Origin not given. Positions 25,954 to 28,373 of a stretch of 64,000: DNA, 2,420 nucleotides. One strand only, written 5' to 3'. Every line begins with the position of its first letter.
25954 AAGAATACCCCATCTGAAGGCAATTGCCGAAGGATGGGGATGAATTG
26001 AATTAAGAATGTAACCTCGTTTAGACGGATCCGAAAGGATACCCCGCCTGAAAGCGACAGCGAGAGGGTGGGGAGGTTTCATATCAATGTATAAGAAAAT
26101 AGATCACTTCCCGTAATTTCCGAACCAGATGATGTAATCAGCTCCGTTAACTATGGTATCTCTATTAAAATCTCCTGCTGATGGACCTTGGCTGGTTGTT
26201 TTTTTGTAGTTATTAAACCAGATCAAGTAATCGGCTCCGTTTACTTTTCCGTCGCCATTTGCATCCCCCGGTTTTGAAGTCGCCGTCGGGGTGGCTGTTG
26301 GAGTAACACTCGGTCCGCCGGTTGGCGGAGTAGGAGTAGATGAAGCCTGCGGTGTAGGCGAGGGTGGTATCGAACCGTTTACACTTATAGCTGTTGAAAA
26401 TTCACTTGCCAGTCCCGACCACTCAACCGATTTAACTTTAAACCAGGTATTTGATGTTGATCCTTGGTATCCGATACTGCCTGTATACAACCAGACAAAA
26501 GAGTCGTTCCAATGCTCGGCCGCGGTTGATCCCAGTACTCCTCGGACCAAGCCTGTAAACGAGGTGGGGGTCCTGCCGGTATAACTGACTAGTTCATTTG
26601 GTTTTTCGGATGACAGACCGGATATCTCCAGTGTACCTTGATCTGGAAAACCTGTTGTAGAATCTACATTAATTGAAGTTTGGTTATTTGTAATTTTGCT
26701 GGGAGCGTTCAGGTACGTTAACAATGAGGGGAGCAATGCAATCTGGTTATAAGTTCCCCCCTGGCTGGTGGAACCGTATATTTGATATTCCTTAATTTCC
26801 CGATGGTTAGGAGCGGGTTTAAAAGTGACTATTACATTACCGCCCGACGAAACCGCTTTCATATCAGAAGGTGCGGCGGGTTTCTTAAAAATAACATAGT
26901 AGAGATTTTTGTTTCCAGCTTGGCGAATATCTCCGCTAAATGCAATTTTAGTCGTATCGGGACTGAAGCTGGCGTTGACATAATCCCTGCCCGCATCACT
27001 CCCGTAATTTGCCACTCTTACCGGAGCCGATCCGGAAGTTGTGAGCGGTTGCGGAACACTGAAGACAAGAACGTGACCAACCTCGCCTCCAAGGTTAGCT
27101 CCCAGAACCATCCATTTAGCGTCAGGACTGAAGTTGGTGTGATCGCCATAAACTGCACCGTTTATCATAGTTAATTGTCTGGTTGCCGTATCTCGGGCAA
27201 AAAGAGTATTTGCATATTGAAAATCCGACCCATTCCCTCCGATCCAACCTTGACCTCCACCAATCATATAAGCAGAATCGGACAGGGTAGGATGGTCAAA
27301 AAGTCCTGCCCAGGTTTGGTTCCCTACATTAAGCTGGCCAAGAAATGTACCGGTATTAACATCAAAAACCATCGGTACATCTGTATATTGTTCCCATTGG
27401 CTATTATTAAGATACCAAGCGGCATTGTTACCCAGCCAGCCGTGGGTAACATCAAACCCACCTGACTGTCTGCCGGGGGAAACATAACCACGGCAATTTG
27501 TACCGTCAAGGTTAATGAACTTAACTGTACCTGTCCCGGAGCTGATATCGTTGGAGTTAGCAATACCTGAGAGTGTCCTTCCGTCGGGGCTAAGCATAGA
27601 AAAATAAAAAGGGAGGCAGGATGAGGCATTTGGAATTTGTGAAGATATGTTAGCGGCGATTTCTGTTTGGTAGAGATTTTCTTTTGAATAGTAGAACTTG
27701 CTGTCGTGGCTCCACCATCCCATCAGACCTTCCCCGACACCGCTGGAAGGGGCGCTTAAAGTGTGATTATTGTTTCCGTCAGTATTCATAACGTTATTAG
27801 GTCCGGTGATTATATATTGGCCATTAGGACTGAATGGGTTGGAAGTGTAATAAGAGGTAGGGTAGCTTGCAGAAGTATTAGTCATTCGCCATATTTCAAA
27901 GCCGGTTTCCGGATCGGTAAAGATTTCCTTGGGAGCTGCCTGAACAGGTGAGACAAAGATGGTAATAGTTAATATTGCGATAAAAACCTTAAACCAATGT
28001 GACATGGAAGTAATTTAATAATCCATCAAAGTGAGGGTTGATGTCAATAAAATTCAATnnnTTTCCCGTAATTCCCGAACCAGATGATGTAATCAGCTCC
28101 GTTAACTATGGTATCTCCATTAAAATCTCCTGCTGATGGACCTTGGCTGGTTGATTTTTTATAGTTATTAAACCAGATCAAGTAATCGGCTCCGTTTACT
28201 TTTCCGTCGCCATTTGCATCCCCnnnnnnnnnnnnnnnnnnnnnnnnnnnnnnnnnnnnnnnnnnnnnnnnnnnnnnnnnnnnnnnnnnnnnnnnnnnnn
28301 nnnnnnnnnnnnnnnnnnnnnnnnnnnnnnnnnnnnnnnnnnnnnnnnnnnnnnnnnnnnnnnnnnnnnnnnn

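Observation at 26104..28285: Linker-plus-dockerin cassettes are almost identical at the nucleotide level between non-homologous enzymes (concerted evolution or cassette shuffling)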

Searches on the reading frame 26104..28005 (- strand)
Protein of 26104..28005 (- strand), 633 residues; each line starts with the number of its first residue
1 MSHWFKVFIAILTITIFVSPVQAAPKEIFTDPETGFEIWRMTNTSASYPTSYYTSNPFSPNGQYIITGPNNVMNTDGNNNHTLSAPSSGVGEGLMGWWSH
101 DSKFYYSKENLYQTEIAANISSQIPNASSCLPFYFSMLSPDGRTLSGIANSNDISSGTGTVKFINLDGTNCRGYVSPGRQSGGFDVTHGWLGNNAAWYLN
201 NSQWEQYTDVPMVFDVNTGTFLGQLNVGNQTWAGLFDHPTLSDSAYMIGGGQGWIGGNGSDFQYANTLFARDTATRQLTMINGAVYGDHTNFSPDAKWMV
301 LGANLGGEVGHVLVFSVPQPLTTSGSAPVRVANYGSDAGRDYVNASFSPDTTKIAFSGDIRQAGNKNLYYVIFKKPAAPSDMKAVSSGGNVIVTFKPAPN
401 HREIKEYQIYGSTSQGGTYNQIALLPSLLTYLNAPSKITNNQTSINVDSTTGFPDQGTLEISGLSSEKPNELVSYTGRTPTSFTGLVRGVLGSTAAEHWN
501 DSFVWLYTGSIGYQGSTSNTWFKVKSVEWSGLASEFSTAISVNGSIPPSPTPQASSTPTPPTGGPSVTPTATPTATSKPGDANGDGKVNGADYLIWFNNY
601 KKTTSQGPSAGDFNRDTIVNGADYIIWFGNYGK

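Call 5: search_protein_families(library=pfam, proteins=[window:26104-28005:-], max_evalue=0.01)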
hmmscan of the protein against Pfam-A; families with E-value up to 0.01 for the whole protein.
window:26104-28005:- (633 aa): 2 families
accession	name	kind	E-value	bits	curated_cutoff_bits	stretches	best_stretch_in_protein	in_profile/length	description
PF00404.24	Dockerin_1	-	4.3e-06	27.3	22.9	1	579-624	1-49/57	Dockerin type I domain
PF07676.18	PD40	-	0.00015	22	20.9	0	344-369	13-37/38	WD40-like Beta Propeller Repeat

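Call 16: find_homologous_proteins(query=window:26104-28005:-, max_evalue=0.00001)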
Query window:26104-28005:- (633 aa): 18 proteins with E <= 0.00001 among 8000 candidates.
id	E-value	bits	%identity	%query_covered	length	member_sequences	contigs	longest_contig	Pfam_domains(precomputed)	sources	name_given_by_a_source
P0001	0.0e+0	1449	100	100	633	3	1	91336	PF00404.25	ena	-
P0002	0.0e+0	1022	70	99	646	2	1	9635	PF26549.1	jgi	jgi:hypothetical protein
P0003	8.8e-186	637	50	99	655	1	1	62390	-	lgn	-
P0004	3.0e-159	549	47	99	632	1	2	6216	PF26549.1,PF07676.19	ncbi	-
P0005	3.0e-150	520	46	85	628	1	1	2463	PF07676.19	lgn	-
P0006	3.8e-146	506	46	85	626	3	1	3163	PF07676.19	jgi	jgi:hypothetical protein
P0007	1.7e-138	481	44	97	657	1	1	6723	PF26549.1,PF07676.19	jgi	jgi:hypothetical protein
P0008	9.1e-138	478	43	99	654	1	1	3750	PF07676.19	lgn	-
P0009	9.3e-137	475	42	99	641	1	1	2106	PF07676.19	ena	-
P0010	9.0e-135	469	43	97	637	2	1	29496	PF26549.1,PF07676.19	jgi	-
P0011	7.6e-127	442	40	99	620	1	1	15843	PF07676.19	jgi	jgi:hypothetical protein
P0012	7.9e-123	429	43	82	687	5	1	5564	PF26549.1,PF07676.19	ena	-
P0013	5.3e-117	410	40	98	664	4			PF07676.19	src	-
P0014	1.3e-113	399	41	83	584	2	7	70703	PF26549.1,PF07676.19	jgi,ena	-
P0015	2.1e-112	395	41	82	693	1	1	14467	PF26549.1,PF07676.19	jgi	jgi:hypothetical protein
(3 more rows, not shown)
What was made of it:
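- Checked: The g26104 body has a weak PD40 hit, and its homologues carry PD40/Tricorn_N (calls 5, 16).
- Tried and rejected: The protein database holds nothing between 100% and 70% identity (call 16).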

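Call 18: find_encoding_contigs(protein=P0002, flank=10000, max_places=4)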
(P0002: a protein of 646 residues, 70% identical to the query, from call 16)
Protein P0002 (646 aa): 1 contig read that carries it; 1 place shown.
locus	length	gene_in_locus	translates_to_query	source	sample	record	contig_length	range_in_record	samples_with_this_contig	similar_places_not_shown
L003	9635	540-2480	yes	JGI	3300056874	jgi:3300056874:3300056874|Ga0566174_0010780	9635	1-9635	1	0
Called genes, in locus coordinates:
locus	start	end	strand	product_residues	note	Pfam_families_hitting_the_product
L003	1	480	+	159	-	?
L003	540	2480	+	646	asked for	PF26549:Tricorn_N (faint)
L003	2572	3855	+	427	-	-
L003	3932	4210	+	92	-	PF02583:Trns_repr_metal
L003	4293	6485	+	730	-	PF00403:HMA, PF00122:E1-E2_ATPase, PF00702:Hydrolase, PF08282:Hydrolase_3 (faint)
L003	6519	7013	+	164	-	-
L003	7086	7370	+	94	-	PF01035:DNA_binding_1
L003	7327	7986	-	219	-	PF00027:cNMP_binding, PF13545:HTH_Crp_2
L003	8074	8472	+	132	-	PF07884:VKOR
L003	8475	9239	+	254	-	PF00106:adh_short, PF08659:KR, PF13561:adh_short_C2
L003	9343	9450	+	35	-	-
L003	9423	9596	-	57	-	-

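Call 19: find_encoding_contigs(protein=P0003, flank=10000, max_places=4)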
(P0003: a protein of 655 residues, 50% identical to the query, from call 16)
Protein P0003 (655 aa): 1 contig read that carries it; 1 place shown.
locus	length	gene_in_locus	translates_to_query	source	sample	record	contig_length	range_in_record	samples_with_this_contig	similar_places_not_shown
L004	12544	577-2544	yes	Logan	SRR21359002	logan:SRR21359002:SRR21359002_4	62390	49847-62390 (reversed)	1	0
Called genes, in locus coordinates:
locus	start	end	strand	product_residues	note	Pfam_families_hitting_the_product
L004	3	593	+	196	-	?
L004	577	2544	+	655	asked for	-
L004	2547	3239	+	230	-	-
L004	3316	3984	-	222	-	PF17957:Big_7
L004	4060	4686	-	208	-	PF07853:DUF1648, PF13630:SdpI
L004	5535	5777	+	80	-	-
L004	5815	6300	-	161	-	PF20603:Bact_hydrolase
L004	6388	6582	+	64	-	PF06803:DUF1232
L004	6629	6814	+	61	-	-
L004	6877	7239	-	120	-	-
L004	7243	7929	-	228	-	-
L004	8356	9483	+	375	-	PF04773:FecR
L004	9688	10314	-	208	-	-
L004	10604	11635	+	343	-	-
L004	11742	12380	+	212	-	PF03575:Peptidase_S51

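Call 50: search_solved_structures(query=window:26314-28005:-, max_evalue=0.01)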
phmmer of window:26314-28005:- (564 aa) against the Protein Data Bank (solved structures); distinct sequences matched with E-value up to 0.01: 0.

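Call 64: find_related_loci(query=window:26104-28005:-, collection=metagenome_contigs, flank=4000)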
Query window:26104-28005:- (633 aa) in metagenome_contigs; peptide patterns used: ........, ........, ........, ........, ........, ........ (x = any residue, [..] = any of these).
86 stretches matched a pattern; 5 encode a relative of the query (tblastn E <= 1e-3); 5 distinct loci.
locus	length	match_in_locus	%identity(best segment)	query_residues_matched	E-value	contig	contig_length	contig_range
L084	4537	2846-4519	46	2-540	3e-151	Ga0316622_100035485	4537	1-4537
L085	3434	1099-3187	41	7-633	6e-141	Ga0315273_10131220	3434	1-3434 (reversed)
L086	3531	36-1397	50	94-540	6e-138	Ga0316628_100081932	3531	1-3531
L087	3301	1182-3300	41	7-633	4e-137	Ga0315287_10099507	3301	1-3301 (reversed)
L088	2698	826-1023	35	272-359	3e-5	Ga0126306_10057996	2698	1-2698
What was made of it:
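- Tried and rejected: A protein-based scan returned only relatives at 50% identity or less, on short contigs (call 64).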

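Call 66: search_protein_families(library=ncbifam, proteins=[window:26104-28005:-], max_evalue=0.01)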
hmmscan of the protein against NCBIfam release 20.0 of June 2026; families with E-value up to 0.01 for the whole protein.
window:26104-28005:- (633 aa): 0 families

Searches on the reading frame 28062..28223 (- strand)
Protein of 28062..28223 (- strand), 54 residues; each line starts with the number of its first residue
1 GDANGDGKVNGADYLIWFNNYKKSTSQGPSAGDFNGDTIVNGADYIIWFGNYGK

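Call 41: find_related_loci(query=A4, collection=genome_contigs, flank=3000)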
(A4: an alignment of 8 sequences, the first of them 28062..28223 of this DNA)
Query A4 (54 aa) in genome_contigs; peptide patterns used: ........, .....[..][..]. (x = any residue, [..] = any of these).
598 stretches matched a pattern (row limit reached: there are more); 103 encode a relative of the query (tblastn E <= 1e-3); the best 80 are kept; 79 distinct loci.
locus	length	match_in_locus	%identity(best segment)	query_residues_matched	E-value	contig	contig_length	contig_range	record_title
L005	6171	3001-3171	59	1-54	3e-20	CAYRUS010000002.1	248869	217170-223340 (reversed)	MAG TPA_asm: uncultured Gammaproteobacteria bacterium isolate SRP144015_co1_9 genome assembly, contig: NODE_20_length_24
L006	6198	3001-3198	63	1-54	6e-20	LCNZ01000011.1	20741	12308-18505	MAG: Candidatus Amesbacteria bacterium GW2011_GWB1_47_19 UX91_C0011, whole genome shotgun sequence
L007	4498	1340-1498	69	1-54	1e-19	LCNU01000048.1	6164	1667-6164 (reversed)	MAG: Candidatus Amesbacteria bacterium GW2011_GWC1_47_15 UX86_C0048, whole genome shotgun sequence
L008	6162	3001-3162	61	1-54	3e-19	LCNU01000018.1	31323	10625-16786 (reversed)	MAG: Candidatus Amesbacteria bacterium GW2011_GWC1_47_15 UX86_C0018, whole genome shotgun sequence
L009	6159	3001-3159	58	1-53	1e-18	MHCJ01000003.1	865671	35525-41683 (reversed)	MAG: Candidatus Chisholmbacteria bacterium RIFCSPHIGHO2_01_FULL_52_32 rifcsphigho2_01_scaffold_32, whole genome shotgun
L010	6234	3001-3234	59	1-54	1e-17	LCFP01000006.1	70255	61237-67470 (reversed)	MAG: Candidatus Gottesmanbacteria bacterium GW2011_GWA2_43_14 UV73_C0006, whole genome shotgun sequence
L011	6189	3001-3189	57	1-54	2e-17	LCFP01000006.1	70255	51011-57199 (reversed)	MAG: Candidatus Gottesmanbacteria bacterium GW2011_GWA2_43_14 UV73_C0006, whole genome shotgun sequence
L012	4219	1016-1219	57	1-54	1e-17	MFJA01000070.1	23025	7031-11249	MAG: Candidatus Gottesmanbacteria bacterium RBG_16_37_8 RBG_16_scaffold_7075, whole genome shotgun sequence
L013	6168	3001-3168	58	1-52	5e-16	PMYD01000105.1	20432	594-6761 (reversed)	MAG: Phycisphaerales bacterium isolate fen_1343 73.20110800_E2D.35_contig_1752, whole genome shotgun sequence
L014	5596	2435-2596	59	1-54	5e-16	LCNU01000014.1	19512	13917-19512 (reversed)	MAG: Candidatus Amesbacteria bacterium GW2011_GWC1_47_15 UX86_C0014, whole genome shotgun sequence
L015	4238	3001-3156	62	1-54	2e-15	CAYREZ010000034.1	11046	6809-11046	MAG TPA_asm: uncultured Gammaproteobacteria bacterium isolate SRP050083_co1_461 genome assembly, contig: NODE_2800_lengt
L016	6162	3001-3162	57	1-54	2e-14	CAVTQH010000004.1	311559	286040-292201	MAG: Candidatus Amesbacteria bacterium isolate MFD00709.bin.1.50 genome assembly, contig: contig_55612, whole genome sho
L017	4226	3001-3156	50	1-52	1e-13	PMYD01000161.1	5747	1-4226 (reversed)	MAG: Phycisphaerales bacterium isolate fen_1343 73.20110800_E2D.35_contig_12111, whole genome shotgun sequence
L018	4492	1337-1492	52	1-52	1e-13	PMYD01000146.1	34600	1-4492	MAG: Phycisphaerales bacterium isolate fen_1343 73.20110800_E2D.35_contig_10096, whole genome shotgun sequence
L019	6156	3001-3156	52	1-52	1e-13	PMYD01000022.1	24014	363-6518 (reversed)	MAG: Phycisphaerales bacterium isolate fen_1343 73.20110800_E2D.35_contig_5077, whole genome shotgun sequence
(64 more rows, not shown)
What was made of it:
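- Tried and rejected: Amesbacteria, Chisholmbacteria and Gottesmanbacteria, plus one MAG labelled Gammaproteobacteria (call 41).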
